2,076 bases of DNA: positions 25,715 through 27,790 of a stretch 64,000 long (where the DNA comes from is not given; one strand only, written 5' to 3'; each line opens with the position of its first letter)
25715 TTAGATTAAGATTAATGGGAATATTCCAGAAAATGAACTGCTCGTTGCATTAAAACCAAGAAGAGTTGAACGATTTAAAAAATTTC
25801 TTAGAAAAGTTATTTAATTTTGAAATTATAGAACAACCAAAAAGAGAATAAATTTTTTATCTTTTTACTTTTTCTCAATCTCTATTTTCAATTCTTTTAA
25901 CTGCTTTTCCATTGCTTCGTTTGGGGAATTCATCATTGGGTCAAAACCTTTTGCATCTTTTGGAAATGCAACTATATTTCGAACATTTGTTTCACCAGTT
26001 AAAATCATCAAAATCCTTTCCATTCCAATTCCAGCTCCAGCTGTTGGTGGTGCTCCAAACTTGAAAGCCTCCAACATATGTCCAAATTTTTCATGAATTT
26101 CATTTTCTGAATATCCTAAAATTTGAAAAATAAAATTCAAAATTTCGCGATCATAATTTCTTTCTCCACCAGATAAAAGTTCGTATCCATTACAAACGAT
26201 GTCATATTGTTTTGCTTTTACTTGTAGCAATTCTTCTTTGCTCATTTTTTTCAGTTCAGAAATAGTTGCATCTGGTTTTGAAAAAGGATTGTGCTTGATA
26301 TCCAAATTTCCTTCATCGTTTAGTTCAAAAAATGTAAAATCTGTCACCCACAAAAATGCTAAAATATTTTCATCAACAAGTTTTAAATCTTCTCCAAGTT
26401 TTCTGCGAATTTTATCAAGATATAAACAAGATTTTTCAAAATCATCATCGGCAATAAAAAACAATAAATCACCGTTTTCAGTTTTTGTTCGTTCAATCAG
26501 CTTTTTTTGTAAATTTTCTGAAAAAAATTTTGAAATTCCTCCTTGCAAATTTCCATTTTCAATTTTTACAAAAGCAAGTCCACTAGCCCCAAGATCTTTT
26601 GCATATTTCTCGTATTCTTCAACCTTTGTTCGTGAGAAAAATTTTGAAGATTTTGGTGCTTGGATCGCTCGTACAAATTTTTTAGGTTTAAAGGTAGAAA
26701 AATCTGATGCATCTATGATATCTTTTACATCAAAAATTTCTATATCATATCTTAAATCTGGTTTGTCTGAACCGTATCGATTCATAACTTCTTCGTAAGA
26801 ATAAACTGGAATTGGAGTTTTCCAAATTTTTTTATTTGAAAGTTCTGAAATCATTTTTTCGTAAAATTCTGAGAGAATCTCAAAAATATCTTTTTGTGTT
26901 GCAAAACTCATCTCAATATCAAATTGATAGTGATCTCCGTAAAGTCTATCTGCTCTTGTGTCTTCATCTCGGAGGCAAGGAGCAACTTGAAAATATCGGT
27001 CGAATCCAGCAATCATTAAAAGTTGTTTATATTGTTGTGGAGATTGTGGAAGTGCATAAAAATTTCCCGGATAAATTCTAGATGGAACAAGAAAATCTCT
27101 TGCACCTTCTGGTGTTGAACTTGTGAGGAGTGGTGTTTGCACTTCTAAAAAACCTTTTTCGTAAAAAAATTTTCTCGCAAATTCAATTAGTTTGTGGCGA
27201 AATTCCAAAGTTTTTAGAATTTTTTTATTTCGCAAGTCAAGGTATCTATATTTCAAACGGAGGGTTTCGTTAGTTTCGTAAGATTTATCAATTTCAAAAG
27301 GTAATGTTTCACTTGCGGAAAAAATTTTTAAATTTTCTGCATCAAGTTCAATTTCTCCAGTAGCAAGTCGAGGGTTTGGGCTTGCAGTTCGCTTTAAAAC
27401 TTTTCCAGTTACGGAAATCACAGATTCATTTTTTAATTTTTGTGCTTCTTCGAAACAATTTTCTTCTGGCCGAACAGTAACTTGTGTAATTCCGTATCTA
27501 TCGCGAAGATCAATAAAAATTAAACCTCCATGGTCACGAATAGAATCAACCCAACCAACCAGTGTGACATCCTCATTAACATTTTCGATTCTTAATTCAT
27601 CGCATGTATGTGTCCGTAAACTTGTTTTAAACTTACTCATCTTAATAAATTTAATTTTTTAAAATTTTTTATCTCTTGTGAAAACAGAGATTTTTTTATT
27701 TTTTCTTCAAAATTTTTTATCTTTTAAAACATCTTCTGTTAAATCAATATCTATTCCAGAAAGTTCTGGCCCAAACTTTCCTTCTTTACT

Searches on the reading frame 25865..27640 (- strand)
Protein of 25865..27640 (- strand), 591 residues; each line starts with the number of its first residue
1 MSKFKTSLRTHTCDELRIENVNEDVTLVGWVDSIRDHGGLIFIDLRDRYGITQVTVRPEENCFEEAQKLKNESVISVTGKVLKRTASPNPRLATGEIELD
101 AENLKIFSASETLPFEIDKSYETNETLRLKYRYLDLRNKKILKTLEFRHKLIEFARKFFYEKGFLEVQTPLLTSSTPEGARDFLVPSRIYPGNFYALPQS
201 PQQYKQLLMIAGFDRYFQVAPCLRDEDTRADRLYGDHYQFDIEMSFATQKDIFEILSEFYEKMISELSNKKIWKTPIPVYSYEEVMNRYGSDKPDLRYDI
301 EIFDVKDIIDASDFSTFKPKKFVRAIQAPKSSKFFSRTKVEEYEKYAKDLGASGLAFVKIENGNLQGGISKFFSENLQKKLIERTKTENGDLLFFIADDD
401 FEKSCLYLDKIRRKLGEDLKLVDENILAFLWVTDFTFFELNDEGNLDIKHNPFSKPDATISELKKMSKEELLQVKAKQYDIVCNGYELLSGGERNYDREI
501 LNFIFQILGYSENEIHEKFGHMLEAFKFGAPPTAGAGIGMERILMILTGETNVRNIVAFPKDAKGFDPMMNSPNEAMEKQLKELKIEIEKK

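Call 19: find_encoding_contigs(protein=window:25865-27640:-, flank=10000, max_places=10)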
Protein window:25865-27640:- (591 aa): 4 contigs read that carry it; 3 places shown.
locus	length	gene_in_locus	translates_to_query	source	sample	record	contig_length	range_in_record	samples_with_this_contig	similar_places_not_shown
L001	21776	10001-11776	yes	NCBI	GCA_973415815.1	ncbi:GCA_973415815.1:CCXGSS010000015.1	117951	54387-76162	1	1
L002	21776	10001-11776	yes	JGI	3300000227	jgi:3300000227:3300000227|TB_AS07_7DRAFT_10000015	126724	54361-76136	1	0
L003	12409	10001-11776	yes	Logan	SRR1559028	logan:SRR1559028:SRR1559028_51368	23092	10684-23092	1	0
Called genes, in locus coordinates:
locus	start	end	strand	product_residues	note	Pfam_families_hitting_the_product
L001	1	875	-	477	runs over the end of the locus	PF23459:S1_RRP5 (faint), PF21710:Spt6_S1 (faint), PF00575:S1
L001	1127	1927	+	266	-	PF00687:Ribosomal_L1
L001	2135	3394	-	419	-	PF00534:Glycos_transf_1, PF13692:Glyco_trans_1_4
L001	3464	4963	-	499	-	PF01564:Spermine_synth, PF08241:Methyltransf_11 (weak), PF13649:Methyltransf_25 (weak)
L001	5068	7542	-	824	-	PF01751:Toprim, PF01131:Topoisom_bac, PF01396:Zn_ribbon_Top1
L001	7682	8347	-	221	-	PF00578:AhpC-TSA, PF08534:Redoxin, PF10417:1-cysPrx_C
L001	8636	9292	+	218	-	PF01931:NTPase_I-T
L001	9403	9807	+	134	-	PF11969:DcpS_C, PF01230:HIT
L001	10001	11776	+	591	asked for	PF01336:tRNA_anti-codon, PF00152:tRNA-synt_2, PF02938:GAD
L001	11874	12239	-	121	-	-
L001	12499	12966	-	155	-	PF19077:Big_13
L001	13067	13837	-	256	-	PF00557:Peptidase_M24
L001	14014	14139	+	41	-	-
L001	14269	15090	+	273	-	PF03602:Cons_hypoth95, PF05175:MTS (weak), PF13847:Methyltransf_31 (weak)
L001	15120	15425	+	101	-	PF01883:FeS_assembly_P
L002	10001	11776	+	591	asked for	PF01336:tRNA_anti-codon, PF00152:tRNA-synt_2, PF02938:GAD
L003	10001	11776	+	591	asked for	PF01336:tRNA_anti-codon, PF00152:tRNA-synt_2, PF02938:GAD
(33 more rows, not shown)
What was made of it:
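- Two annotation pipelines call a 119-121 aa gene (call 19).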

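Call 82: find_homologous_proteins(query=window:25865-27640:-, max_evalue=1e-50)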
Query window:25865-27640:- (591 aa): 8000 proteins with E <= 1e-50 among 8000 candidates; the best 120 are listed.
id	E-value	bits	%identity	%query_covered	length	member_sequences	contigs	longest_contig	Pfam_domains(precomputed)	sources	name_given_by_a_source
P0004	0.0e+0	1331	100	100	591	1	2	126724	PF01336.32,PF02938.20,PF00152.26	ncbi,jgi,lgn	-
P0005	9.0e-254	861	66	99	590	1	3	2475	PF01336.32,PF02938.20,PF00152.26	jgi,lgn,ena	-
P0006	2.5e-217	741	56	99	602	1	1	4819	PF01336.32,PF02938.20,PF00152.26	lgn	-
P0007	2.2e-212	725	55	99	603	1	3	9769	PF01336.32,PF02938.20,PF00152.26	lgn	-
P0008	1.7e-204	699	51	99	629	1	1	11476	PF01336.32,PF02938.20,PF00152.26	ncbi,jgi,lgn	jgi:aspartyl-tRNA synthetase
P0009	3.2e-193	662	49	99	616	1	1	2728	PF01336.32,PF02938.20,PF00152.26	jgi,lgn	jgi:aspartyl-tRNA synthetase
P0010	4.3e-178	612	49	99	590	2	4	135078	PF01336.32,PF02938.20,PF00152.26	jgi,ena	-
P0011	3.1e-176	605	47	99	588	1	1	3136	PF01336.32,PF02938.20,PF00152.26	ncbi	-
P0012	1.2e-169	584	47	98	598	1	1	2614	PF01336.32,PF02938.20,PF00152.26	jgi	jgi:aspartyl-tRNA synthetase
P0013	1.7e-167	577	47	99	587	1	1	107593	PF01336.32,PF02938.20,PF00152.26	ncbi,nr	ncbi:MAG: aspartate--tRNA ligase [bacterium]|nr:aspartate--tRNA ligase [bacterium]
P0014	8.0e-167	574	46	98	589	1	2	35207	PF01336.32,PF02938.20,PF00152.26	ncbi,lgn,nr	ncbi:MAG: aspartate--tRNA ligase [Candidatus Kerfeldbacteria bacterium]|nr:aspartate--tRNA ligase [C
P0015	2.7e-165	569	46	98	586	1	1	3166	PF01336.32,PF02938.20,PF00152.26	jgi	jgi:aspartyl-tRNA synthetase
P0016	2.2e-164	566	47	98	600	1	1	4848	PF01336.32,PF02938.20,PF00152.26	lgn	-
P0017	1.8e-163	563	46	98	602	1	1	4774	PF01336.32,PF02938.20,PF00152.26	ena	-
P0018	4.2e-163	562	47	98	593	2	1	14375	PF01336.32,PF02938.20,PF00152.26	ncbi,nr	ncbi:aspartate--tRNA ligase [Candidatus Gracilibacteria bacterium]|nr:MAG: aspartate--tRNA ligase [C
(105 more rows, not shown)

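Call 83: find_encoding_contigs(protein=P0007, flank=10000, max_places=4)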
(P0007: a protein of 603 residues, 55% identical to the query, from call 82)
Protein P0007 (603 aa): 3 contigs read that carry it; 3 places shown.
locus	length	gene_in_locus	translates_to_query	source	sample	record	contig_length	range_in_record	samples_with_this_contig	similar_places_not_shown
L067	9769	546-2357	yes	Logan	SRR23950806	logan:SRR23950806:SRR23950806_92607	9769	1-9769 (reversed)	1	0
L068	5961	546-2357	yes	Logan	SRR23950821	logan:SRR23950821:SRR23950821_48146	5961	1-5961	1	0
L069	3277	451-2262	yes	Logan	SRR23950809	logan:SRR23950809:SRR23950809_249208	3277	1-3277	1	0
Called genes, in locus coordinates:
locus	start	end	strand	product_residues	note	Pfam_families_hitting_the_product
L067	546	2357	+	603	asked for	PF01336:tRNA_anti-codon, PF00152:tRNA-synt_2, PF02938:GAD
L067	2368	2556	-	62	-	-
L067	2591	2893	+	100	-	-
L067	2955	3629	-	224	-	PF10502:Peptidase_S26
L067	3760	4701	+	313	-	PF01145:Band_7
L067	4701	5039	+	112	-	PF01588:tRNA_bind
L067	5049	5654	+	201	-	PF00657:Lipase_GDSL, PF13472:Lipase_GDSL_2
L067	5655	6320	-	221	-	PF00677:Lum_binding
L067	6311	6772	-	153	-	PF01625:PMSR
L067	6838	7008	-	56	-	-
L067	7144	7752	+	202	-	-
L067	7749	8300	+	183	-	PF01812:5-FTHF_cyc-lig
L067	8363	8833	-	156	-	-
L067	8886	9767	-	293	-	?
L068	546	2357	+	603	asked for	PF01336:tRNA_anti-codon, PF00152:tRNA-synt_2, PF02938:GAD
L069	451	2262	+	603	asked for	PF01336:tRNA_anti-codon, PF00152:tRNA-synt_2, PF02938:GAD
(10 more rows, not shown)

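Call 84: find_encoding_contigs(protein=P0005, flank=10000, max_places=4)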
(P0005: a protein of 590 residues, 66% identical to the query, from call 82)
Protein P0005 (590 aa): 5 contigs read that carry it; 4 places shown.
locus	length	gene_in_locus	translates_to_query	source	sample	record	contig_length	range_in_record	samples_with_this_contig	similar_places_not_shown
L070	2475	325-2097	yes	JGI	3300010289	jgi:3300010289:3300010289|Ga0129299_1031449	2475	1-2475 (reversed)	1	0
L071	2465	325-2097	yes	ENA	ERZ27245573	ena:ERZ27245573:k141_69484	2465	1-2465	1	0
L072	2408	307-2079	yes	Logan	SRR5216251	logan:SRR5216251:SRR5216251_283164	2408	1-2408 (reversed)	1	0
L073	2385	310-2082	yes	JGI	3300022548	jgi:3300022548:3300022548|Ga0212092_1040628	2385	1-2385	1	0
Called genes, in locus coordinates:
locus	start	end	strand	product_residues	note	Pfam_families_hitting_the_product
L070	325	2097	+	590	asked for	PF01336:tRNA_anti-codon, PF00152:tRNA-synt_2, PF02938:GAD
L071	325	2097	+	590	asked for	PF01336:tRNA_anti-codon, PF00152:tRNA-synt_2, PF02938:GAD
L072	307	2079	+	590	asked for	PF01336:tRNA_anti-codon, PF00152:tRNA-synt_2, PF02938:GAD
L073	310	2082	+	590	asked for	PF01336:tRNA_anti-codon, PF00152:tRNA-synt_2, PF02938:GAD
